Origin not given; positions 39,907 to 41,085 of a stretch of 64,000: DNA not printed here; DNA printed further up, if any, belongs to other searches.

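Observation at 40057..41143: Ferredoxin plus truncated AOR-family gene embedded in the gap-pgk-tpiA glycolytic cluster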

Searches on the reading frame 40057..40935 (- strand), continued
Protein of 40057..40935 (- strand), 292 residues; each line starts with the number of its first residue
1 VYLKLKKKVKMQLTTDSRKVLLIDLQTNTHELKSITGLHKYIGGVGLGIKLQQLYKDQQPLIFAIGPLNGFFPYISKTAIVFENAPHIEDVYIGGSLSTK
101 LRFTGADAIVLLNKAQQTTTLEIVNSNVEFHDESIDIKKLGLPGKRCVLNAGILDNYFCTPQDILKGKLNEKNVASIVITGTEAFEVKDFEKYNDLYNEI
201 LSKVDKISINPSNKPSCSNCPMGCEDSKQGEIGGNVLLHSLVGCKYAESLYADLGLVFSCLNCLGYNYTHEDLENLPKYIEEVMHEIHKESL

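Call 46: search_solved_structures(query=P0214, max_evalue=0.01, show_alignments=1)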
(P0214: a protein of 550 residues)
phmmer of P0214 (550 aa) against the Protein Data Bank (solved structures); distinct sequences matched with E-value up to 0.01: 10.
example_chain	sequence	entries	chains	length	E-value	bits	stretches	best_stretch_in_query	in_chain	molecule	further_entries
1b25_A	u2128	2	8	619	1.7e-29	106.3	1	8-403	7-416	PROTEIN (FORMALDEHYDE FERREDOXIN OXIDOREDUCTASE) | FORMALDEHYDE FERREDOXIN OXIDOREDUCTASE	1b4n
1aor_A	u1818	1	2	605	1.6e-27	99.8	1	46-347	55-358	ALDEHYDE FERREDOXIN OXIDOREDUCTASE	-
9g7j_A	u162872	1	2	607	1.6e-27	99.8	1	47-355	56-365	Aldehyde ferredoxin oxidoreductase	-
9q1t_A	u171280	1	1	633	8e-25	90.9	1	52-260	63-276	Tungsten-dependent aldehyde oxidoreductase WOR83 from Haloferax volcanii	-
8c0z_A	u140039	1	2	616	1.3e-24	90.2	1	48-254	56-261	Aldehyde:ferredoxin oxidoreductase,tungsten-containing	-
9mqx_D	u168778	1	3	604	1.3e-22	83.6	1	49-347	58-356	Aldehyde:ferredoxin oxidoreductase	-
4z3w_A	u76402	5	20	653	1.3e-19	73.8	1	9-432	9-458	Benzoyl-CoA reductase, putative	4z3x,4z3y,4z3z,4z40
6x6u_A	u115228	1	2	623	4.5e-16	62.1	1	44-346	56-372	Formaldehyde:ferredoxin oxidoreductase wor5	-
6x1o_A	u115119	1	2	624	4.5e-16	62.1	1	44-346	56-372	Formaldehyde:ferredoxin oxidoreductase wor5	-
8v2d_J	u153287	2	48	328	0.005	19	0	286-340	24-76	O43_129 component A | O43_129_+4 component A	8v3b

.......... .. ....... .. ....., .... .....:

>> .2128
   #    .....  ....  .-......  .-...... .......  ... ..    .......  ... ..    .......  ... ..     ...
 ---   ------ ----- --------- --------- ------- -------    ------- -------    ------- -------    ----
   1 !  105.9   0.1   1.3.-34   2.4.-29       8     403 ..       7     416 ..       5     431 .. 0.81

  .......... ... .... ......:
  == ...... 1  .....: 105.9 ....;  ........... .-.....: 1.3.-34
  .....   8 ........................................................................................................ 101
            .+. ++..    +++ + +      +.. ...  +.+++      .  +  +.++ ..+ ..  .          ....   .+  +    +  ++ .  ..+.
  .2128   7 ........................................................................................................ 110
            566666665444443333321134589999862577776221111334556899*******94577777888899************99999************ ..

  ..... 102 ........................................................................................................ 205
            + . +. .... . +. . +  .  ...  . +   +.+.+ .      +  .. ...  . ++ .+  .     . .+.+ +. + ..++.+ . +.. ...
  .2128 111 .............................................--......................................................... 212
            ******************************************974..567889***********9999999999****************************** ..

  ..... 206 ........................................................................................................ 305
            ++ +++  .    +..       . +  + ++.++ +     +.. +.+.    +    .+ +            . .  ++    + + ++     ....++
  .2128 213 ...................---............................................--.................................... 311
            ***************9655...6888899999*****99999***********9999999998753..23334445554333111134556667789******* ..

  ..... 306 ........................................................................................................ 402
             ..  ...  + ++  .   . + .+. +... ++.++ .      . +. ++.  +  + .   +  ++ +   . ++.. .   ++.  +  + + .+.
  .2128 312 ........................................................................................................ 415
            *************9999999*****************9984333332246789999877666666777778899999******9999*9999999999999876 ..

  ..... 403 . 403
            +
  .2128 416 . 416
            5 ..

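Call 47: find_encoding_contigs(protein=P0210, flank=6000, max_places=1)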
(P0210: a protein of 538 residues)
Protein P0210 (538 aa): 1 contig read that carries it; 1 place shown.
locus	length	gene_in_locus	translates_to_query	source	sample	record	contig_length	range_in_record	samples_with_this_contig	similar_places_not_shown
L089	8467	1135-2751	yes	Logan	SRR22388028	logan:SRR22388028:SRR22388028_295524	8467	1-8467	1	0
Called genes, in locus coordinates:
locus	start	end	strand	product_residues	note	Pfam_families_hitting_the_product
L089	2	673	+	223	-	?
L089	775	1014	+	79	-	-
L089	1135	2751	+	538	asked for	PF02730:AFOR_N, PF01314:AFOR_C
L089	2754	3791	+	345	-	PF03816:LytR_cpsA_psr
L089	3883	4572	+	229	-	PF21694:DNA_pol3_delta_C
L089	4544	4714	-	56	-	-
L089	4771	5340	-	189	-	PF04350:PilO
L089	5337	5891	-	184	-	-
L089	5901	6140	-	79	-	PF01649:Ribosomal_S20p (weak)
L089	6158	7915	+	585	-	PF03023:MurJ, PF13440:Polysacc_synt_3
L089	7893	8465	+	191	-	?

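Call 48: find_encoding_contigs(protein=P0215, flank=6000, max_places=1)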
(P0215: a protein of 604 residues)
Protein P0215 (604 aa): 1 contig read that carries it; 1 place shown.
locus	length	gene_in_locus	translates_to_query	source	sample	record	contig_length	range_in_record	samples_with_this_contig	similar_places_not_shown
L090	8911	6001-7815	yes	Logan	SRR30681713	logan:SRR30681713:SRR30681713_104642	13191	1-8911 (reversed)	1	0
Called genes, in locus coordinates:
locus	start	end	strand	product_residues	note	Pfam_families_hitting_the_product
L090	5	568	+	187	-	PF09424:YqeY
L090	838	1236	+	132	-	-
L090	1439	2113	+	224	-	PF04205:FMN_bind (weak)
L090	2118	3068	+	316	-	PF02424:ApbE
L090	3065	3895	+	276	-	PF03116:NQR2_RnfD_RnfE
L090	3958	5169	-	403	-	PF00083:Sugar_tr, PF07690:MFS_1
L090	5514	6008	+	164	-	PF13237:Fer4_10 (faint), PF13484:Fer4_16 (faint), PF25160:LdpA_Fe-S-bd (faint), PF14697:Fer4_21 (weak), PF12838:Fer4_7 (weak), PF13187:Fer4_9 (weak), PF12838:Fer4_7 (weak), PF13187:Fer4_9 (weak), +4 more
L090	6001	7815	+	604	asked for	PF02730:AFOR_N, PF01314:AFOR_C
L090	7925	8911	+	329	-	?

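Call 74: search_solved_structures(query=P0215, max_evalue=1e-20, show_alignments=3)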
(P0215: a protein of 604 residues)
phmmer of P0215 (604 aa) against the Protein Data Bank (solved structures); distinct sequences matched with E-value up to 1e-20: 9.
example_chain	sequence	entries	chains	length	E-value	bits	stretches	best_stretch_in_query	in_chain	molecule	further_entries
1aor_A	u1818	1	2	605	2e-72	247.7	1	11-563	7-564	ALDEHYDE FERREDOXIN OXIDOREDUCTASE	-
9mqx_D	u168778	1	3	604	5.8e-65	223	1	11-563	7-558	Aldehyde:ferredoxin oxidoreductase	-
1b25_A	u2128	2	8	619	2.3e-57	198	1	11-438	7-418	PROTEIN (FORMALDEHYDE FERREDOXIN OXIDOREDUCTASE) | FORMALDEHYDE FERREDOXIN OXIDOREDUCTASE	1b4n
9g7j_A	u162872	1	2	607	1e-54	189.2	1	11-563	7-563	Aldehyde ferredoxin oxidoreductase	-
9q1t_A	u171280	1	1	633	2.1e-54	188.2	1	10-557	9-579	Tungsten-dependent aldehyde oxidoreductase WOR83 from Haloferax volcanii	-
8c0z_A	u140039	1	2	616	1.9e-52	181.7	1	11-563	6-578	Aldehyde:ferredoxin oxidoreductase,tungsten-containing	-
6x6u_A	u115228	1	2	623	2.8e-42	148.1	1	12-414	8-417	Formaldehyde:ferredoxin oxidoreductase wor5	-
6x1o_A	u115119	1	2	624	2.9e-42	148.1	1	12-414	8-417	Formaldehyde:ferredoxin oxidoreductase wor5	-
4z3w_A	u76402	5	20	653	1e-33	119.9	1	11-422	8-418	Benzoyl-CoA reductase, putative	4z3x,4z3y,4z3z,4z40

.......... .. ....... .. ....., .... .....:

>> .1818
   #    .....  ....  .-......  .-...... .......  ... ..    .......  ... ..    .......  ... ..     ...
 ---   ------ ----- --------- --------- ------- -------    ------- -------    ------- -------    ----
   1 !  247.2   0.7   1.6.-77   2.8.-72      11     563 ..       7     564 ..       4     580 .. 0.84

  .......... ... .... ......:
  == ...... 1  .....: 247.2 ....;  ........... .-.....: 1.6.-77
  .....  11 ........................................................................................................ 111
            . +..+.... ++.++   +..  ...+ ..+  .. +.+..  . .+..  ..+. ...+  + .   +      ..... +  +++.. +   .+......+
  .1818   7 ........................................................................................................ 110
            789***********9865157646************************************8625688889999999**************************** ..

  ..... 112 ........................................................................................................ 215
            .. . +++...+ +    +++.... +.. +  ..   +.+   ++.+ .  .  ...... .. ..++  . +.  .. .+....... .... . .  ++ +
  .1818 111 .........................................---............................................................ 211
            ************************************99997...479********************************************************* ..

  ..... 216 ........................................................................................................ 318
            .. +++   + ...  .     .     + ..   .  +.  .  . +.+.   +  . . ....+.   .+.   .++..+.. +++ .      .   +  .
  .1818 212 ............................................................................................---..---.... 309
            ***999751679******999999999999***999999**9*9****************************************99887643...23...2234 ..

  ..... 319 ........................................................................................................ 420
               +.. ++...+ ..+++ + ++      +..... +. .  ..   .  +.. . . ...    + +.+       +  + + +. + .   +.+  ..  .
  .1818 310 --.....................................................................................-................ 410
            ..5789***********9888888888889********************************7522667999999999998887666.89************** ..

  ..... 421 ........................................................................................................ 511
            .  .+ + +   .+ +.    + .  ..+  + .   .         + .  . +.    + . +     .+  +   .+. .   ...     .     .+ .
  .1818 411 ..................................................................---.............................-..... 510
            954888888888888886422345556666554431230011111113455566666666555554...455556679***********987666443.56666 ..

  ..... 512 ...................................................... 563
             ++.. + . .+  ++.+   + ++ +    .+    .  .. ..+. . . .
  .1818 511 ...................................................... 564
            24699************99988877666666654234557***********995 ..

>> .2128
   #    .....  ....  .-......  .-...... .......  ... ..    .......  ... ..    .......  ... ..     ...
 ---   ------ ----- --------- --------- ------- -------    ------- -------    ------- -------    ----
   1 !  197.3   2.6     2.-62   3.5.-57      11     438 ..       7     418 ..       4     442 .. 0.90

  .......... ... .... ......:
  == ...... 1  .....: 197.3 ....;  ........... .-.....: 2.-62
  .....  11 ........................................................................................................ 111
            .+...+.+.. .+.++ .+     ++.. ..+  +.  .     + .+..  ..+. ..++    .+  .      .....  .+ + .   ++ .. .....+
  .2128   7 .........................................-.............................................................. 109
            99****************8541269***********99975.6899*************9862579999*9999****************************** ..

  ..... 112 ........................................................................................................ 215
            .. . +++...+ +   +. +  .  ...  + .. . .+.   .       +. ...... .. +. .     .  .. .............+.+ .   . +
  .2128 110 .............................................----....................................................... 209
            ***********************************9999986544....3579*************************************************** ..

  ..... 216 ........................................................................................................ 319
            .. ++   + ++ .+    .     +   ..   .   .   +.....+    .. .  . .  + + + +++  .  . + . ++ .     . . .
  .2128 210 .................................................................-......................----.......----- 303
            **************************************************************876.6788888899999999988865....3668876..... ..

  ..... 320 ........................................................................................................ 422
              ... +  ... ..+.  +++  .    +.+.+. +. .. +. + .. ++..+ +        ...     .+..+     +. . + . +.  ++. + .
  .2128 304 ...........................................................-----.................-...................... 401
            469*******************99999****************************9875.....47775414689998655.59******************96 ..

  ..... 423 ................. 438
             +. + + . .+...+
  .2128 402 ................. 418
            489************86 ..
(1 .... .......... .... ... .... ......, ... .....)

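Call 78: list_cluster_members(proteins=[P0218, P0220, P0221, P0223, P0226, P0227, P0231, P0244, P0253, P0224])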
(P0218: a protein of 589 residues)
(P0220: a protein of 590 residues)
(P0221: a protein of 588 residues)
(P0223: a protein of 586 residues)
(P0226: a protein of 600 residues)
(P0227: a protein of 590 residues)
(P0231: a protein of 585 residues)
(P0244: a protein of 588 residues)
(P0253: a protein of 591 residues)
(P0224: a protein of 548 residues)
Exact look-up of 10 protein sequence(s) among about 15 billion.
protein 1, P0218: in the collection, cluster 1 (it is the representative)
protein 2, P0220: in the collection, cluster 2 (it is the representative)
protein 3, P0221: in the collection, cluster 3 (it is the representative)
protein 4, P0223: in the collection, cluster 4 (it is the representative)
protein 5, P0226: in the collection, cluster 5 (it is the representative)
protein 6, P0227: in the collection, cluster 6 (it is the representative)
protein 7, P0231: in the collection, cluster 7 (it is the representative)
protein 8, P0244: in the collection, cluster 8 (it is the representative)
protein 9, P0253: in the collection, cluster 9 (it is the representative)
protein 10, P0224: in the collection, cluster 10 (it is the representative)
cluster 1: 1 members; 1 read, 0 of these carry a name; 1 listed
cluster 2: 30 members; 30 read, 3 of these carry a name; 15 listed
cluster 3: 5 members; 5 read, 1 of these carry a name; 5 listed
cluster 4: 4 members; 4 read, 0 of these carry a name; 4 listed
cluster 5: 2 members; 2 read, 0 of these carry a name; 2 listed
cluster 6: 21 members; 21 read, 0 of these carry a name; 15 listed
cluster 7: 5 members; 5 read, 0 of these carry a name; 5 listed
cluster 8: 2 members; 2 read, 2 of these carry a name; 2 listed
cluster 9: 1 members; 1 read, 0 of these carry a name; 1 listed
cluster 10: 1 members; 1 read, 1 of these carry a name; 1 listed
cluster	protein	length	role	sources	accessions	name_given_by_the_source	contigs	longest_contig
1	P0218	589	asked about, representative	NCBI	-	-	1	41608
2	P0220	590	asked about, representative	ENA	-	-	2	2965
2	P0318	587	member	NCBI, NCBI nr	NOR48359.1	MAG: aldehyde:ferredoxin oxidoreductase [Methanosarcinaceae archaeon] | aldehyde:ferredoxin oxidoreductase [Methanosarcinaceae archaeon]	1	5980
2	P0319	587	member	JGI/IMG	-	aldehyde:ferredoxin oxidoreductase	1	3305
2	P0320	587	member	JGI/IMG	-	aldehyde:ferredoxin oxidoreductase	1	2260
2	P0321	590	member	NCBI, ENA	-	-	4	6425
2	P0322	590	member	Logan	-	-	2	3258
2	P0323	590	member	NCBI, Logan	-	-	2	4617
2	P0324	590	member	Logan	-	-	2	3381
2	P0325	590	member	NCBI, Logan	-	-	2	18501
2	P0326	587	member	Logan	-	-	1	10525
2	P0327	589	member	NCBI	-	-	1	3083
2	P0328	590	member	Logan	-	-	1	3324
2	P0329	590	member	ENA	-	-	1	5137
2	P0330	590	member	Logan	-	-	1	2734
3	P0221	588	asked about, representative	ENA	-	-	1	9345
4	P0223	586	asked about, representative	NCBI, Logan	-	-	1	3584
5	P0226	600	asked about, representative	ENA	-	-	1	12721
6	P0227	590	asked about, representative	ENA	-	-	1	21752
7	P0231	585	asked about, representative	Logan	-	-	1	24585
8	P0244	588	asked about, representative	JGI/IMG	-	aldehyde:ferredoxin oxidoreductase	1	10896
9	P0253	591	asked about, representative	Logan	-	-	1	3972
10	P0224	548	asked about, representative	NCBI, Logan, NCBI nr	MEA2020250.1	MAG: aldehyde ferredoxin oxidoreductase N-terminal domain-containing protein ... | aldehyde ferredoxin oxidoreductase N-terminal domain-containing protein [Patescibacteria ...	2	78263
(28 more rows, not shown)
